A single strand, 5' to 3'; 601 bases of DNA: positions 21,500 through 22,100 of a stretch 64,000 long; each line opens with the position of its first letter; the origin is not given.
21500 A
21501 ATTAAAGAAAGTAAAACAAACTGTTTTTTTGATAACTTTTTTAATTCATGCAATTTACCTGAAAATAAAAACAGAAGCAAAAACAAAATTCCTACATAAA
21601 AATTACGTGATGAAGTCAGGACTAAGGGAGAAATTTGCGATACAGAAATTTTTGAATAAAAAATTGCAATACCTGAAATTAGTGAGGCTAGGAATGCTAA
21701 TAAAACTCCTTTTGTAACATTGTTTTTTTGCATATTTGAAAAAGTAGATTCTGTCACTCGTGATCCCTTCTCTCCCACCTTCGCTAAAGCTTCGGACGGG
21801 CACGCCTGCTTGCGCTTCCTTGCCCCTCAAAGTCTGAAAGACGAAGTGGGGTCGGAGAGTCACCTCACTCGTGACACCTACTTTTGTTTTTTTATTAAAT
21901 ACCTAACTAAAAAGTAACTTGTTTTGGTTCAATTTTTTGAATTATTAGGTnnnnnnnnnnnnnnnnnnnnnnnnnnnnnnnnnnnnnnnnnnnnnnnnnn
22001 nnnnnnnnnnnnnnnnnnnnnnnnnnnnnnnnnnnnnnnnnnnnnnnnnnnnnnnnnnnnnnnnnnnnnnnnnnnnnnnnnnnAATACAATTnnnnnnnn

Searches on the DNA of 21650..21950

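Call 87: search_rna_families(source=window, start=21650, end=21950, threshold=evalue, max_evalue=10)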
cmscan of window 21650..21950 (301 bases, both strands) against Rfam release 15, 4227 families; matches with E-value up to 10: 3.
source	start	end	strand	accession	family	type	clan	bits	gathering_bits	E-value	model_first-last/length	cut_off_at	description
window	21787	21837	+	RF03801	mir-7143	Gene; miRNA;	-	20.6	90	0.068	1-61/61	no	mir-7143 microRNA precursor family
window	21909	21946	-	RF01743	leu-phe_leader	Cis-reg; leader;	-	14.7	70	6.2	1-162/162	no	leu/phe leader RNA from Lactococcus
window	21828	21938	-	RF02212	ZFAT-AS1_2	Gene; lncRNA;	-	11.2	70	8.5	105-205/205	no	ZFAT antisense RNA 1 conserved region 2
